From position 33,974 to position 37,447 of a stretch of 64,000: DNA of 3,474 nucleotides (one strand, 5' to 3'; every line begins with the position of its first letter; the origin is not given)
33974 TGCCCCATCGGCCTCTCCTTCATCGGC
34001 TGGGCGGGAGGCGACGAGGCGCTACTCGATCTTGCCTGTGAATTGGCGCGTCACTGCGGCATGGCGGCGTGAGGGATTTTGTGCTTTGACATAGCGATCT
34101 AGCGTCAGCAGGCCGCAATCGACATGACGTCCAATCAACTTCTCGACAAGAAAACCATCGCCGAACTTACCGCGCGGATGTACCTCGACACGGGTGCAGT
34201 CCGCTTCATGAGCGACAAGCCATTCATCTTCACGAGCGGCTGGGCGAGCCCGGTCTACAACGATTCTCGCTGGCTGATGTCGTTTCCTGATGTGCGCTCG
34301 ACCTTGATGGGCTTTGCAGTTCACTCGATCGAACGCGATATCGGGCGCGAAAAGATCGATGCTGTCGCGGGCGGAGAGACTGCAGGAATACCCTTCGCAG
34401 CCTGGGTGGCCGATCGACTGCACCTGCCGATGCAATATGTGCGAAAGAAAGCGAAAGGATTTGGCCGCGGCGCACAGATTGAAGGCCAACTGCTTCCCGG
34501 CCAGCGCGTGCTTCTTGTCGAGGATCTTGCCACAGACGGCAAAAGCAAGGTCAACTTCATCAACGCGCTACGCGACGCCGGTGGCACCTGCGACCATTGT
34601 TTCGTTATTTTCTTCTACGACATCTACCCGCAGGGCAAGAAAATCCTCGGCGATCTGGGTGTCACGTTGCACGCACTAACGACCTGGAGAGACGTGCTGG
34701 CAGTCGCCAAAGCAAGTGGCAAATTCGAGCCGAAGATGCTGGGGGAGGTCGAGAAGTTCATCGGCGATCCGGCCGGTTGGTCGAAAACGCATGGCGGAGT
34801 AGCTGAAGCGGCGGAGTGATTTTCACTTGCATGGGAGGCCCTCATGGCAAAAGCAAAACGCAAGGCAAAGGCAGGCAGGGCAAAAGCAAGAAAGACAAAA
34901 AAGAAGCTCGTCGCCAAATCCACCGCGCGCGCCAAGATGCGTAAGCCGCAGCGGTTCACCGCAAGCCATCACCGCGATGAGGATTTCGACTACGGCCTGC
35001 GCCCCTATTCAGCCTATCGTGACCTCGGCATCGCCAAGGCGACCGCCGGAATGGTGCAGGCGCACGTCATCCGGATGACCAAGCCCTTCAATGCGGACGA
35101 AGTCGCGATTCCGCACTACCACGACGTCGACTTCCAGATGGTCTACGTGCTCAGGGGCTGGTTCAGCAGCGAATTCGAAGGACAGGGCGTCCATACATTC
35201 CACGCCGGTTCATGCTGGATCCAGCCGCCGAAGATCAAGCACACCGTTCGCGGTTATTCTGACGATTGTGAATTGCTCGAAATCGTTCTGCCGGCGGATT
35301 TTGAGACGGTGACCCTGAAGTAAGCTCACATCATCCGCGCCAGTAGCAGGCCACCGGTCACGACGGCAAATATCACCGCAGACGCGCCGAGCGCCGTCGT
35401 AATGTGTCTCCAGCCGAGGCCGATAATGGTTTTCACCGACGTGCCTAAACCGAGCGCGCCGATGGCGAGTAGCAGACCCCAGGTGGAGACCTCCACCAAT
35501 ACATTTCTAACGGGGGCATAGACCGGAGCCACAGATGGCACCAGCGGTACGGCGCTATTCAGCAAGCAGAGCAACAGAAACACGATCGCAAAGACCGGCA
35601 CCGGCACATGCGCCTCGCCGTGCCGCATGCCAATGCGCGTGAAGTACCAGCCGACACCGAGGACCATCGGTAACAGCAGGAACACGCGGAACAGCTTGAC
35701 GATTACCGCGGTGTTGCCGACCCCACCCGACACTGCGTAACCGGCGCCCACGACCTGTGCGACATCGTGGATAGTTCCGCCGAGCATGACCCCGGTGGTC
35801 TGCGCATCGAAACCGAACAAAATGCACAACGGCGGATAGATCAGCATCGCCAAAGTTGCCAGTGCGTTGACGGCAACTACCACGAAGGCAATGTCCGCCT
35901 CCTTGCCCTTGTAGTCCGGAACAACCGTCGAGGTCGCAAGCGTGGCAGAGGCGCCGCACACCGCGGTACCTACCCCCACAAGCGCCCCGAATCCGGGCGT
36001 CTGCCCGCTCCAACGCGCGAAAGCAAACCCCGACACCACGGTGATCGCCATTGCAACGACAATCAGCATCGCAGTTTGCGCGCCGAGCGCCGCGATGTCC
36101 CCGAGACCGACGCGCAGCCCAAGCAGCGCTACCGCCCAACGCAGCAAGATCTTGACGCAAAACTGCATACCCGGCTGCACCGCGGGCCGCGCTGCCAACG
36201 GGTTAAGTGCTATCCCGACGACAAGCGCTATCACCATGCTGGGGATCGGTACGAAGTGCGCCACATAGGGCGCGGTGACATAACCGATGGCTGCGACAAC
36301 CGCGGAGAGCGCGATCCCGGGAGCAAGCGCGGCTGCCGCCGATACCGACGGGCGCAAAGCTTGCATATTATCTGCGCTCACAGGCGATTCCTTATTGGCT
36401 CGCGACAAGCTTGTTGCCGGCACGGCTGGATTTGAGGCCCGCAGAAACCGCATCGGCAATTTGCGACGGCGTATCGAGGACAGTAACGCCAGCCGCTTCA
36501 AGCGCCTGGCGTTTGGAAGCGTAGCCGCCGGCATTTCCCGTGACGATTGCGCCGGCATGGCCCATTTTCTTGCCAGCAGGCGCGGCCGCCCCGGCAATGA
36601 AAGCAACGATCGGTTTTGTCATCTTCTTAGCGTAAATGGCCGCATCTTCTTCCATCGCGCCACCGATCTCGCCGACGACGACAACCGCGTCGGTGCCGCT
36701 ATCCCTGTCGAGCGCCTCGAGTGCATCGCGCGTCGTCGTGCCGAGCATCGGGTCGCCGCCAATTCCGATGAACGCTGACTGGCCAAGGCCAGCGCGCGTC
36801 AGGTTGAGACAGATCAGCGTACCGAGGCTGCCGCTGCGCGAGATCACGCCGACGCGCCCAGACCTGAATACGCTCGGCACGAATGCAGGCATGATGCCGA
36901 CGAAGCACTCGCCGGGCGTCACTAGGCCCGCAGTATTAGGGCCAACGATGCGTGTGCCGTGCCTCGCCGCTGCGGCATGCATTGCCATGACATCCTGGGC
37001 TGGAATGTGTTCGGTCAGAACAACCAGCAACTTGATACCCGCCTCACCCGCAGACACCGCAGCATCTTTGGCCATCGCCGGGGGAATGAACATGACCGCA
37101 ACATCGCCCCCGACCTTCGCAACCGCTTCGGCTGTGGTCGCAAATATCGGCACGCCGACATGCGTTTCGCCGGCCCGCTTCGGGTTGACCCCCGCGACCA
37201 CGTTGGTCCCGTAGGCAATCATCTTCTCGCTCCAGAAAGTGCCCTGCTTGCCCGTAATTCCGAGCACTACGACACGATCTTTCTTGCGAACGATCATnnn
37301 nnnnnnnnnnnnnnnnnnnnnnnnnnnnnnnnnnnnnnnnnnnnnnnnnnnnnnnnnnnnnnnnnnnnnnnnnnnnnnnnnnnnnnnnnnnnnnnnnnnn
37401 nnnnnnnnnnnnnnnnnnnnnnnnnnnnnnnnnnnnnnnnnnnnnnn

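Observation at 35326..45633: Nine-gene co-directional array looks like a variant sulfoacetate/sulfoacetaldehyde desulfonation operon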

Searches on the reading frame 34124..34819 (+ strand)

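Call 11: search_protein_families(library=ncbifam, proteins=[window:34124-34819:+], max_evalue=0.00001)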
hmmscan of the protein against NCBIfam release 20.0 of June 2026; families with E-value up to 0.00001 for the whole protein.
window:34124-34819:+ (231 aa): 9 families
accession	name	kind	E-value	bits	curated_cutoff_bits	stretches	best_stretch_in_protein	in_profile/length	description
NF001729.0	PRK00455.1-3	equivalog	8.5e-106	352.5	245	1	2-229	2-229/231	orotate phosphoribosyltransferase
TIGR00336.1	pyrE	equivalog_domain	2.3e-30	105.6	106.8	1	20-190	3-172/173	orotate phosphoribosyltransferase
NF010382.0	PRK13809.1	equivalog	1.1e-16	60.8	208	1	14-213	12-203/210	orotate phosphoribosyltransferase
NF004034.0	PRK05500.1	equivalog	3.1e-15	55.7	656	1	33-204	304-469/478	bifunctional orotidine-5'-phosphate decarboxylase/orotate phosphoribosyltransferase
TIGR01367.1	pyrE_Therm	equivalog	2e-10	40.6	150.25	1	19-156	5-135/187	orotate phosphoribosyltransferase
NF002620.0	PRK02277.1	subfamily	1.8e-07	31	115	1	75-163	84-178/201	orotate phosphoribosyltransferase-like protein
NF002634.0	PRK02304.1-3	equivalog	1.2e-06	28.4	170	0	123-189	115-180/182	adenine phosphoribosyltransferase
NF002636.0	PRK02304.1-5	equivalog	5.9e-06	25.9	125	0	63-156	40-133/176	adenine phosphoribosyltransferase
TIGR01090.1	apt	equivalog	6.4e-06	26.4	185.85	0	62-156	31-125/169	adenine phosphoribosyltransferase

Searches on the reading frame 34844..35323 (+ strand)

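Call 11: search_protein_families(library=ncbifam, proteins=[window:34844-35323:+], max_evalue=0.00001)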
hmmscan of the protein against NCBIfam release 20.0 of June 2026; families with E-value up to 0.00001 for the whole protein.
window:34844-35323:+ (159 aa): 0 families

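Call 20: search_protein_families(library=pfam, proteins=[window:34844-35323:+], max_evalue=0.00001)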
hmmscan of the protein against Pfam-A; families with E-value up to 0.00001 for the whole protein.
window:34844-35323:+ (159 aa): 1 family
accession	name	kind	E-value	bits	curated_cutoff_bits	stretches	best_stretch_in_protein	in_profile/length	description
PF07883.17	Cupin_2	-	1.8e-07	31.2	27.2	1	86-147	9-69/70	Cupin domain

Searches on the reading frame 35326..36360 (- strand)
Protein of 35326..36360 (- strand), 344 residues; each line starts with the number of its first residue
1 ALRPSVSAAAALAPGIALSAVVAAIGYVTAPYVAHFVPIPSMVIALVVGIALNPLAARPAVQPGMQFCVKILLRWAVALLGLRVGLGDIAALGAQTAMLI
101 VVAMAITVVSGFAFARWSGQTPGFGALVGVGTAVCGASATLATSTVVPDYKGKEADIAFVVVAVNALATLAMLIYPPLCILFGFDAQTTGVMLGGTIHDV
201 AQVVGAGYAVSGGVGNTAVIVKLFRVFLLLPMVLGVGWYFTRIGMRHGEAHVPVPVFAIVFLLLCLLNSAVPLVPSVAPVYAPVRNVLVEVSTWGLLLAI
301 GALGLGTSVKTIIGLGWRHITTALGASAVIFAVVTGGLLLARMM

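Call 4: search_protein_families(library=ncbifam, proteins=[window:35326-36360:-], max_evalue=0.00001)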
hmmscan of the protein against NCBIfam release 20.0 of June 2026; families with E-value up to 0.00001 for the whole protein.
window:35326-36360:- (344 aa): 1 family
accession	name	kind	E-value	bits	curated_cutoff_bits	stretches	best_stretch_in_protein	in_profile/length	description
TIGR00698.1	TIGR00698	subfamily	2e-31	109.5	232.6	1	16-339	7-327/335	YeiH family putative sulfate export transporter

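Call 5: search_protein_families(library=pfam, proteins=[window:35326-36360:-], max_evalue=0.00001)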
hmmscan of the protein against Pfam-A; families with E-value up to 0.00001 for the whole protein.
window:35326-36360:- (344 aa): 1 family
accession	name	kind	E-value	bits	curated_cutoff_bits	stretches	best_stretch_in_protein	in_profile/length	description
PF03601.19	Cons_hypoth698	-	4.6e-59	200.3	24.5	1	14-322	1-303/304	Conserved hypothetical protein 698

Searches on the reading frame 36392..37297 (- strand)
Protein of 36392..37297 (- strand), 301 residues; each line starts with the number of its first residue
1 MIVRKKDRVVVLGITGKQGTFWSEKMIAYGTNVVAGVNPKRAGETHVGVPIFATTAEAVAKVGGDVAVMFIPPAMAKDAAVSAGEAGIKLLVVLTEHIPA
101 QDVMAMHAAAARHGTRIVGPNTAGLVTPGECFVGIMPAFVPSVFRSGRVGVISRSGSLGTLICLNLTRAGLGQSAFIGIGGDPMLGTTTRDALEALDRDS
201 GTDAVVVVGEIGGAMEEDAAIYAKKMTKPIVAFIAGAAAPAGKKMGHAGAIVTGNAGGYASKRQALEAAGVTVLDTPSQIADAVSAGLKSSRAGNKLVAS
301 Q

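Call 4: search_protein_families(library=ncbifam, proteins=[window:36392-37297:-], max_evalue=0.00001)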
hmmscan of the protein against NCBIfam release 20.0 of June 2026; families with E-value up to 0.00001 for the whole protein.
window:36392-37297:- (301 aa): 5 families
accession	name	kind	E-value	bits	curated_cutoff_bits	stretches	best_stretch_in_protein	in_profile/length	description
TIGR01019.1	sucCoAalpha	subfamily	3.6e-102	341.6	353.2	1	2-286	2-284/286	succinate--CoA ligase subunit alpha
NF004230.0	PRK05678.1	equivalog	1.1e-101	339.8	336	1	2-289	4-289/291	succinate--CoA ligase subunit alpha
TIGR02717.1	AcCoA-syn-alpha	equivalog_domain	3.3e-22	78.8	567.15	1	17-285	21-285/447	acetate--CoA ligase alpha subunit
NF045494.1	AcCoALig_Archglob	equivalog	3.2e-15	55.6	1200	1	65-286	283-500/665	acetate--CoA ligase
NF004760.0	PRK06091.1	subfamily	3.6e-07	29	433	1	65-239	119-291/555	acyl-CoA synthetase FdrA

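Call 5: search_protein_families(library=pfam, proteins=[window:36392-37297:-], max_evalue=0.00001)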
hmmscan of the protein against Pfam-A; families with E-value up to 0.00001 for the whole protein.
window:36392-37297:- (301 aa): 4 families
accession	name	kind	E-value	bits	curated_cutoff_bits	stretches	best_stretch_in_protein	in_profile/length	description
PF02629.25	CoA_binding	-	1.2e-21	77.7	22.3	1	5-97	2-97/97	CoA binding domain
PF00549.24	Ligase_CoA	-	4e-15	56.5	24.5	1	153-271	2-127/128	CoA-ligase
PF13607.11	Succ_CoA_lig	-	2e-12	47.5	27.4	1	147-285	2-136/138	Succinyl-CoA ligase like flavodoxin domain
PF13380.12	CoA_binding_2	-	6.2e-07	30.3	22.8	1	18-126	15-114/116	CoA binding domain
